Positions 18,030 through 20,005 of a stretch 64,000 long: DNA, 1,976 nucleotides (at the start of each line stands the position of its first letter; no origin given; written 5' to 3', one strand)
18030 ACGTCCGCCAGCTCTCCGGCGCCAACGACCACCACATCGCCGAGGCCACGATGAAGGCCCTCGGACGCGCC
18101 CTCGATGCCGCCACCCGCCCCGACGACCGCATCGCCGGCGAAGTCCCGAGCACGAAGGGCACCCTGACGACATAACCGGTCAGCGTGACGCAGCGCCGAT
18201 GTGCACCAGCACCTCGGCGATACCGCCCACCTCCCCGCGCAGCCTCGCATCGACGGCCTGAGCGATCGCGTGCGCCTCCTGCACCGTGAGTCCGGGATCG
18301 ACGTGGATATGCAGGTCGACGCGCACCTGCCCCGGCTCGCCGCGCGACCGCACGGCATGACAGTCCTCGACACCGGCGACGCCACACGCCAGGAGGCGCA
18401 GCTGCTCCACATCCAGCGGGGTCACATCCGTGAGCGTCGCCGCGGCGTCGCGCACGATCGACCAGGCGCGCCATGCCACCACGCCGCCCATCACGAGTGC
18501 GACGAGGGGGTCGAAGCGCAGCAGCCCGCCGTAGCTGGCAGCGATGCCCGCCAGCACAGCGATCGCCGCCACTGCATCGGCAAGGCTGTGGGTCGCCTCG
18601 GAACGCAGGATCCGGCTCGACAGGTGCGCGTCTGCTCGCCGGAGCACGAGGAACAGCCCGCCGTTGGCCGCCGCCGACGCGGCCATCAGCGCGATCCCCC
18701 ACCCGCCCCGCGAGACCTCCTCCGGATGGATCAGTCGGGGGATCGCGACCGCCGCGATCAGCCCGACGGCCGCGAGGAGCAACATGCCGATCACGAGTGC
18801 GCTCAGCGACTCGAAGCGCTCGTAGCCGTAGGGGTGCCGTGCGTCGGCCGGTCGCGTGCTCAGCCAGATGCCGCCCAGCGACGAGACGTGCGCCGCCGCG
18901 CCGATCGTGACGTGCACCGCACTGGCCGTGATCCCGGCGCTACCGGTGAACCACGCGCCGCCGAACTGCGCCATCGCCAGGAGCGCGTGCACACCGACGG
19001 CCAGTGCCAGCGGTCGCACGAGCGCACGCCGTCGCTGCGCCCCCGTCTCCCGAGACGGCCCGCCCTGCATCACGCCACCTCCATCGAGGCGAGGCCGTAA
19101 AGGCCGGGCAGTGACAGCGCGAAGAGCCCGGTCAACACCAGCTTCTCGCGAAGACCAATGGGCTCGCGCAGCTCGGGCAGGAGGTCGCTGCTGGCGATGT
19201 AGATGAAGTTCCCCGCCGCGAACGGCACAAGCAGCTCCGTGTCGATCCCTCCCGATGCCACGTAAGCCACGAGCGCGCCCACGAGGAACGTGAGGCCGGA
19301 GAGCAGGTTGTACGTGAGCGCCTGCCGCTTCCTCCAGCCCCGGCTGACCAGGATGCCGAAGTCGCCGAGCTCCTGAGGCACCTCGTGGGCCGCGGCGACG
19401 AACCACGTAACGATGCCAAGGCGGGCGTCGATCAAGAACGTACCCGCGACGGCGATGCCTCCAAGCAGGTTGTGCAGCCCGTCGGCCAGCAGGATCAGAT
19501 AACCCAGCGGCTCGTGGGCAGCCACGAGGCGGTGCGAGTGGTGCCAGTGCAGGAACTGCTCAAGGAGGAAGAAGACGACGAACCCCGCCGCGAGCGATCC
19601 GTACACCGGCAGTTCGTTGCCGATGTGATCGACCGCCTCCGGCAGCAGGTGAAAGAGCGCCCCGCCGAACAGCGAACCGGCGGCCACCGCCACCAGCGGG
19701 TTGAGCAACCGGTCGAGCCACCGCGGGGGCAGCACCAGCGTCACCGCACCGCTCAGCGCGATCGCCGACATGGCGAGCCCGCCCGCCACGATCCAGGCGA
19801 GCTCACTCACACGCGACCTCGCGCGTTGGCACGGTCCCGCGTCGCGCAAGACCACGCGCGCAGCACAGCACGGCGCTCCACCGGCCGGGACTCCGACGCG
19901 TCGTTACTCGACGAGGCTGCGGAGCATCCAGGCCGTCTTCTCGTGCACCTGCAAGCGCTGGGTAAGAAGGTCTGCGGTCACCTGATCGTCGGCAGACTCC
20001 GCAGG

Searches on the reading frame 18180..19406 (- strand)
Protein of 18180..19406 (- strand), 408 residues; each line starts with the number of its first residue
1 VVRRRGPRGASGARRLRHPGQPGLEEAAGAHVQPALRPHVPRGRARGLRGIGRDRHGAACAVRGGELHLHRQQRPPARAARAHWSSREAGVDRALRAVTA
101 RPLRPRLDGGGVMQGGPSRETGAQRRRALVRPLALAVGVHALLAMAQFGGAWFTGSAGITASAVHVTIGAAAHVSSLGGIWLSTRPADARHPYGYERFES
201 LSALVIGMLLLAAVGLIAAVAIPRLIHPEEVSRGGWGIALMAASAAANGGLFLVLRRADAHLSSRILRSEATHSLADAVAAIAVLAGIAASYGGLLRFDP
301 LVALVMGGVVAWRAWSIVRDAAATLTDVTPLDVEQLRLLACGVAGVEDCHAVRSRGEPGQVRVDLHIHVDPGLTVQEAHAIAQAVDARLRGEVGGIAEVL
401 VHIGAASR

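Call 55: search_protein_families(library=pfam, proteins=[window:18180-19406:-], max_evalue=0.00001)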
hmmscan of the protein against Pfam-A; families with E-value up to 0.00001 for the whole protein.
window:18180-19406:- (408 aa): 2 families
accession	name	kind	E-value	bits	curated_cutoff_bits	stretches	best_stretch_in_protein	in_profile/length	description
PF01545.26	Cation_efflux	-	1.2e-36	126.8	26.6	1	134-325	2-197/198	Cation efflux family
PF16916.11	ZT_dimer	-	1.6e-16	60.5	26.7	1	331-403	4-75/78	Dimerisation domain of Zinc Transporter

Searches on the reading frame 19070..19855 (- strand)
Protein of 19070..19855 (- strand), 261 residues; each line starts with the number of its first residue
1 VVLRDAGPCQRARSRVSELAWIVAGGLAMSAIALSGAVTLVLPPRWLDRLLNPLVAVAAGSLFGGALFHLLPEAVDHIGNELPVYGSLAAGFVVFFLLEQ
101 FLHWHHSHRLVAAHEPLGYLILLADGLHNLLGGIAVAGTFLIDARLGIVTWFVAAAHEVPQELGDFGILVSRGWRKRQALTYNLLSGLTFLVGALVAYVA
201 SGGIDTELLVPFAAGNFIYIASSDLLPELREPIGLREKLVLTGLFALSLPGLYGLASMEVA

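Call 55: search_protein_families(library=pfam, proteins=[window:19070-19855:-], max_evalue=0.00001)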
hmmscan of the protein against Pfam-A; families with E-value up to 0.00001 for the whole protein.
window:19070-19855:- (261 aa): 1 family
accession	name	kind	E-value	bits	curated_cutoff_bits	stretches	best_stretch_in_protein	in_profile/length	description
PF02535.28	Zip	-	6.6e-33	114.7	35.1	2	108-232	168-298/323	ZIP Zinc transporter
